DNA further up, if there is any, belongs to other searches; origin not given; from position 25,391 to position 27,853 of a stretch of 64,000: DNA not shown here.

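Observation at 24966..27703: Adenylosuccinate lyase fused to a HAD phosphatase domain, adjacent to an AAA_28 (NadR-kinase-like) ATPase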

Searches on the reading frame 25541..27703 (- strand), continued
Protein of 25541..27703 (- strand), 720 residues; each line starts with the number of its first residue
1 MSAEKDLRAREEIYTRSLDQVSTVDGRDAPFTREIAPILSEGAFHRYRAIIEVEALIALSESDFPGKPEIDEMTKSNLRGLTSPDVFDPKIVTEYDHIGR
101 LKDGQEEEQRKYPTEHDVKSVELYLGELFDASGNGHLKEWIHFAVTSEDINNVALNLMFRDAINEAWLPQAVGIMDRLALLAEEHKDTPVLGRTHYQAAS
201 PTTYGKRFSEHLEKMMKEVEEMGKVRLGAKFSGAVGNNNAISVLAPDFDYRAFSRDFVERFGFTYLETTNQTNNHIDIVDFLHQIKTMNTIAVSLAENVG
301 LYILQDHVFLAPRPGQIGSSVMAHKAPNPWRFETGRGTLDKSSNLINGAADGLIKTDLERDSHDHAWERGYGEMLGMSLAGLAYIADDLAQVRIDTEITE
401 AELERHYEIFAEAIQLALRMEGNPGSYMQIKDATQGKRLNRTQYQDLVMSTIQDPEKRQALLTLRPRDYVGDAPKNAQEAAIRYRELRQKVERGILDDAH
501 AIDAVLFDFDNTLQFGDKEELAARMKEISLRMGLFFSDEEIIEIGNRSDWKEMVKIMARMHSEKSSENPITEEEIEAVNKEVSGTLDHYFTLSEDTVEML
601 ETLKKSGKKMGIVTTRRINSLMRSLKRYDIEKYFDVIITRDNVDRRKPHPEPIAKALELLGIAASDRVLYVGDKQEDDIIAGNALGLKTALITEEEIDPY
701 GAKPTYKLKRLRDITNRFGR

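Call 70: fold_search(model_id=the predicted structure, library=pdb)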
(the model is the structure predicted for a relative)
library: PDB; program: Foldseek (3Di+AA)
matches with E <= 10: 996; with E <= 0.001: 538
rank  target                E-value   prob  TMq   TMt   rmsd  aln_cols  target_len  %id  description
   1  3gzh                  1.5e-25  1.00  0.59  0.89   2.8       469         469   29  Crystal structure of phosphate-bound adenylosuccinate lyase from E. coli (released 2009-08-25)
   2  2ptr_B                2.5e-25  1.00  0.58  0.90   2.7       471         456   28  Crystal structure of Escherichia coli adenylosuccinate lyase mutant H171A with bound adenylosuccinate substrate (released 2007-07-03)
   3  3bhg                  3.0e-25  1.00  0.57  0.91   3.2       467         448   30  Crystal structure of adenylosuccinate lyase from Legionella pneumophila (released 2007-12-04)
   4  2ptq_B                4.3e-25  1.00  0.59  0.91   2.8       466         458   29  Crystal structure of Escherichia coli adenylosuccinate lyase mutant H171N with bound AMP and fumarate (released 2007-07-03)
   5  2ptq_A                7.0e-25  1.00  0.58  0.90   2.7       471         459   29  Crystal structure of Escherichia coli adenylosuccinate lyase mutant H171N with bound AMP and fumarate (released 2007-07-03)
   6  4efc_B                1.4e-24  1.00  0.57  0.89   2.6       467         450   31  Crystal Structure of Adenylosuccinate Lyase from Trypanosoma Brucei, Tb427tmp.160.5560 (released 2013-02-13)
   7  4efc_A                2.5e-24  1.00  0.57  0.89   2.6       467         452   31  Crystal Structure of Adenylosuccinate Lyase from Trypanosoma Brucei, Tb427tmp.160.5560 (released 2013-02-13)
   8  2ptr_A                3.2e-24  1.00  0.58  0.90   2.9       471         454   28  Crystal structure of Escherichia coli adenylosuccinate lyase mutant H171A with bound adenylosuccinate substrate (released 2007-07-03)
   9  4nsl_A                5.0e-24  1.00  0.57  0.91   3.0       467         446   28  X-ray Crystal structure of Adenylosuccinate Lyase from Salmonella typhimurium (released 2014-12-03)
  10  4nsl_B                6.5e-24  1.00  0.58  0.93   2.4       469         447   28  X-ray Crystal structure of Adenylosuccinate Lyase from Salmonella typhimurium (released 2014-12-03)
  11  2pts                  6.5e-24  1.00  0.57  0.91   2.9       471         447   27  Crystal structure of wild type Escherichia coli adenylosuccinate lyase (released 2007-07-03)
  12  4nsl_C                7.1e-24  1.00  0.58  0.92   2.7       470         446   27  X-ray Crystal structure of Adenylosuccinate Lyase from Salmonella typhimurium (released 2014-12-03)
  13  2qga_B                7.8e-24  1.00  0.58  0.91   3.0       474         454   28  Plasmodium vivax adenylosuccinate lyase Pv003765 with AMP bound (released 2007-07-24)
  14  7t29                  9.7e-24  1.00  0.57  0.89   2.9       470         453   29  Crystal Structure of Adenylosuccinate lyase (ASL) from Pseudomonas aeruginosa complexed with AMP (released 2021-12-15)
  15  2qga_C                1.5e-23  1.00  0.58  0.90   3.0       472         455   28  Plasmodium vivax adenylosuccinate lyase Pv003765 with AMP bound (released 2007-07-24)
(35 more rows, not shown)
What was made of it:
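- On Adenylosuccinate lyase, E. coli type (PurB): Foldseek TMt 0.89-0.93 to 3GZH/2PTR/2PTQ (call 70).
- Foldseek top hits are E. coli ADL 3GZH/2PTR/2PTQ, TMt 0.89-0.93 (call 70). The nearest structures are all ADLs (call 70).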

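Call 75: search_protein_families(library=pfam, proteins=[L023:6888-7535:-, L018:3045-3497:-, L018:5905-6507:+, L017:10288-10830:+, L004:3643-4479:-, L004:175-1308:+, L001:12135-12686:+, L023:10120-11784:-, L082:3986-6034:+, L082:245-1291:-], max_evalue=0.001)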
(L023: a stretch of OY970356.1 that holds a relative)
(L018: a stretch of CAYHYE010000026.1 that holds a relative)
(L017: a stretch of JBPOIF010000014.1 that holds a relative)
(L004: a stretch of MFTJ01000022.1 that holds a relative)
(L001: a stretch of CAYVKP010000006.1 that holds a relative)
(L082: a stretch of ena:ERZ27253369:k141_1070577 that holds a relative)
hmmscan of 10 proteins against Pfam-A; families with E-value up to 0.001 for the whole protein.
L023:6888-7535:- (215 aa): 8 families
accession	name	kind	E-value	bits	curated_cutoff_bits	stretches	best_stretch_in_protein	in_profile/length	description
PF13671.12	AAA_33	-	1.4e-17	64.7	27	1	12-132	2-126/143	AAA domain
PF06414.18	Zeta_toxin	-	4e-12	46.4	22.3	1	7-170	14-174/199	Zeta toxin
PF08433.16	KTI12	-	8.7e-09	35.7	22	1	11-135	3-131/271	Chromatin associated protein KTI12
PF13207.12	AAA_17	-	3e-05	24.8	27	1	15-132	1-130/136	AAA domain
PF01591.24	6PF2K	-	0.00014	21.7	27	0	7-31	11-35/223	6-phosphofructo-2-kinase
PF00406.28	ADK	-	0.00019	22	26.8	0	14-155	1-123/151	Adenylate kinase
PF01583.26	APS_kinase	-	0.00019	21.9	21.1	1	9-123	2-120/152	Adenylylsulphate kinase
PF13238.12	AAA_18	-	0.00048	21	29.4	0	12-135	1-122/128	AAA domain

L018:3045-3497:- (150 aa): 2 families
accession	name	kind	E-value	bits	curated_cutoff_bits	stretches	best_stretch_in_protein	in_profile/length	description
PF05014.21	Nuc_deoxyrib_tr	-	4.3e-13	49.9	28.8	1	5-135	1-108/117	Nucleoside 2-deoxyribosyltransferase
PF15891.11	Nuc_deoxyri_tr2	-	7e-06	26.8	30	1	3-115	2-103/105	Nucleoside 2-deoxyribosyltransferase like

L018:5905-6507:+ (200 aa): 6 families
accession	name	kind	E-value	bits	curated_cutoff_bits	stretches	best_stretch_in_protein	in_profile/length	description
PF13649.12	Methyltransf_25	-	1.4e-16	61.4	27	1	46-134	1-97/97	Methyltransferase domain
PF08241.18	Methyltransf_11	-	3.2e-16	60.2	21.2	1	47-138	1-95/95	Methyltransferase domain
PF08242.18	Methyltransf_12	-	2.9e-09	38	30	1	47-136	1-98/98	Methyltransferase domain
PF13847.12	Methyltransf_31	-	1e-08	35.4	27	1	42-138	3-109/145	Methyltransferase domain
PF13489.12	Methyltransf_23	-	3.2e-06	27.4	27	1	36-170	16-151/164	Methyltransferase domain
PF07021.18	MetW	-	0.00018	21.6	21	1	39-108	9-82/193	Methionine biosynthesis protein MetW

L017:10288-10830:+ (180 aa): 0 families

L004:3643-4479:- (278 aa): 1 family
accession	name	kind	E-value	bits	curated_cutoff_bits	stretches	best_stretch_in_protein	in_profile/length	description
PF00351.26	Biopterin_H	-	9.2e-77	258.7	22.7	1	15-273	23-283/331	Biopterin-dependent aromatic amino acid hydroxylase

L004:175-1308:+ (377 aa): 1 family
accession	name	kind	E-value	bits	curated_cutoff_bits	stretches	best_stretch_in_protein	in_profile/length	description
PF01180.27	DHO_dh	-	4.5e-27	95.4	27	1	59-374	2-287/291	Dihydroorotate dehydrogenase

L001:12135-12686:+ (183 aa): 2 families
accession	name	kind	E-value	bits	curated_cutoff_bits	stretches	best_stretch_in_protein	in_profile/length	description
PF13376.11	OmdA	-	2.3e-15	56.7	25.6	1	96-155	1-60/60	Bacteriocin-protection, YdeI or OmpD-Associated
PF08922.17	DUF1905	-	3.7e-11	43.4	24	1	14-88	12-81/81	Domain of unknown function (DUF1905)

L023:10120-11784:- (554 aa): 2 families
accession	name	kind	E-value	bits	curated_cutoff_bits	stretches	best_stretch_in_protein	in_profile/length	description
PF02913.24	FAD-oxidase_C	-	5.2e-42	144.7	21.2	1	270-537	4-247/248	FAD linked oxidases, C-terminal domain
PF01565.28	FAD_binding_4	-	7.2e-25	87.8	26.4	1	38-174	1-134/139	FAD binding domain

L082:3986-6034:+ (682 aa): 0 families

L082:245-1291:- (348 aa): 0 families

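Call 77: search_protein_families(library=ncbifam, proteins=[L027:7293-7979:+, L027:9503-10657:+, L027:7992-9422:+, P0390, L083:4312-5802:+], max_evalue=1e-8)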
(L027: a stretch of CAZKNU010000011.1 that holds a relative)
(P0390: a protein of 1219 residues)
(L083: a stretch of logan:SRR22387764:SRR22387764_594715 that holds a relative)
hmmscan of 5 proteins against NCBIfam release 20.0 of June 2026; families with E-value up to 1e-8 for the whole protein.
L027:7293-7979:+ (228 aa): 4 families
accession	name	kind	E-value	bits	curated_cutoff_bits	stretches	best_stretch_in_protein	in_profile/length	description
TIGR02253.1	CTE7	subfamily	6.1e-12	45.8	169.75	1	15-199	3-202/221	TIGR02253 family HAD-type hydrolase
TIGR01549.1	HAD-SF-IA-v1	subfamily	3.6e-09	37.2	23.3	0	78-185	47-149/149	HAD-IA family hydrolase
TIGR02254.1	YjjG_YfnB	equivalog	4.5e-09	36.1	159.9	0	55-220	60-221/223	YjjG family noncanonical pyrimidine nucleotidase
TIGR02252.1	DREG-2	subfamily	9.3e-09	35.3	155.2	0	82-187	95-200/203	HAD hydrolase, REG-2-like, family IA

L027:9503-10657:+ (384 aa): 6 families
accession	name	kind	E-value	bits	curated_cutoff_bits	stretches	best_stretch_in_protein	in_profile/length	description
NF002223.0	PRK01117.1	equivalog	3.7e-156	520.3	402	2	148-382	188-423/430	adenylosuccinate synthase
TIGR00184.1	purA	equivalog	3.4e-144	480.8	395.55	2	147-382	183-419/425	adenylosuccinate synthase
NF010355.0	PRK13783.1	equivalog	6.5e-116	387.8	445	2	155-379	188-400/404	adenylosuccinate synthase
NF010357.0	PRK13785.1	equivalog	4.3e-101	338.8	700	2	147-382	194-449/455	adenylosuccinate synthase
NF003295.0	PRK04293.1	equivalog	1.3e-72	244.6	368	1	3-294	4-285/337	adenylosuccinate synthetase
NF038379.2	amino_Aden_PurZ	exception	6.3e-38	130.7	300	1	3-278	2-289/293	succino-amino-deoxyadenylate synthase PurZ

L027:7992-9422:+ (476 aa): 6 families
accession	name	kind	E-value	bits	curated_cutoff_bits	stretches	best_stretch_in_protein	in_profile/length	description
NF006764.0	PRK09285.1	equivalog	2.7e-143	477.7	446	1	9-464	4-453/456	adenylosuccinate lyase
TIGR00928.1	purB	equivalog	1.2e-76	258.3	326.2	1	25-464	7-433/436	adenylosuccinate lyase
TIGR02426.1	protocat_pcaB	equivalog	6.4e-19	68.1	355.75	1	124-319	90-280/338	3-carboxy-cis,cis-muconate cycloisomerase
NF006500.1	PRK08937.2-4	subfamily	8.9e-17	61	626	1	126-418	100-392/448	adenylosuccinate lyase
NF006554.0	PRK09053.1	equivalog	1e-13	50.9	595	1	126-222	102-200/453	3-carboxy-cis,cis-muconate cycloisomerase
NF052536.2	CoM_syn_XcbD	exception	6.5e-13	48.2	600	1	125-225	99-201/443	3-sulfopropionylcysteine synthase XcbD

P0390 (1219 aa): 16 families
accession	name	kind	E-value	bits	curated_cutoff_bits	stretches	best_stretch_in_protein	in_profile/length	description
NF006764.0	PRK09285.1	equivalog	1.9e-163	544.1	446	1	8-464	3-453/456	adenylosuccinate lyase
NF002223.0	PRK01117.1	equivalog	4.1e-150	500.3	402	1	491-956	3-424/430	adenylosuccinate synthase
TIGR00184.1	purA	equivalog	8.4e-139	463.1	395.55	2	689-955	165-419/425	adenylosuccinate synthase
NF010355.0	PRK13783.1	equivalog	2.3e-112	376.1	445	2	699-956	171-404/404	adenylosuccinate synthase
NF010357.0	PRK13785.1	equivalog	1.1e-94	317.7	700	1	492-956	3-450/455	adenylosuccinate synthase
TIGR00928.1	purB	equivalog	1.1e-85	288.1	326.2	1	19-461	3-430/436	adenylosuccinate lyase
NF003295.0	PRK04293.1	equivalog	1.2e-68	231.5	368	2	716-865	147-295/337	adenylosuccinate synthetase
NF038379.2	amino_Aden_PurZ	exception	1.1e-30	106.9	300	1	493-648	3-157/293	succino-amino-deoxyadenylate synthase PurZ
NF006500.1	PRK08937.2-4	subfamily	9.9e-27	93.8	626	1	121-468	94-444/448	adenylosuccinate lyase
TIGR02426.1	protocat_pcaB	equivalog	3.9e-21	75.4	355.75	1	116-327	81-287/338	3-carboxy-cis,cis-muconate cycloisomerase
NF006554.0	PRK09053.1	equivalog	5.7e-16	58.4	595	1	123-473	98-451/453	3-carboxy-cis,cis-muconate cycloisomerase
NF052536.2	CoM_syn_XcbD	exception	9.5e-16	57.5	600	1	116-315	89-286/443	3-sulfopropionylcysteine synthase XcbD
NF004631.0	PRK05975.1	equivalog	8.9e-12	44.6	371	1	115-320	89-287/352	3-carboxy-cis,cis-muconate cycloisomerase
NF009804.0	PRK13288.1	equivalog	1.1e-10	41.3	218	1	993-1186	3-181/215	pyrophosphatase PpaX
NF009695.0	PRK13222.1-2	equivalog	1.8e-09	37.4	225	0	991-1198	4-205/226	phosphoglycolate phosphatase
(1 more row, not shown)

L083:4312-5802:+ (496 aa): 6 families
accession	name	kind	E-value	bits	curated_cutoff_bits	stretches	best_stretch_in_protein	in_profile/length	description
NF002223.0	PRK01117.1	equivalog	3.4e-126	421.5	402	2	9-321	3-295/430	adenylosuccinate synthase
TIGR00184.1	purA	equivalog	5.6e-115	384.6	395.55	2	12-315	2-285/425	adenylosuccinate synthase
NF010355.0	PRK13783.1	equivalog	2.1e-87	293.9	445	2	10-321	3-285/404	adenylosuccinate synthase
NF010357.0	PRK13785.1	equivalog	2e-81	274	700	1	10-495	3-449/455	adenylosuccinate synthase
NF003295.0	PRK04293.1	equivalog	2.2e-55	187.9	368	2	11-164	5-155/337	adenylosuccinate synthetase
NF038379.2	amino_Aden_PurZ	exception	4.2e-24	85.3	300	1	10-300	2-243/293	succino-amino-deoxyadenylate synthase PurZ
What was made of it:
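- On Adenylosuccinate lyase, E. coli type (PurB): Relatives L027 (477.7) and P0390 (544.1) do pass (call 77).
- Type-B-linked PurB* still passes the PurB equivalog cutoff (call 77).
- Tried and rejected: PurZ-type (2-aminoadenine) pathway: the PurA partners score 85-131 against a PurZ cutoff of 300, and they pass the PurA cutoffs (call 77).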
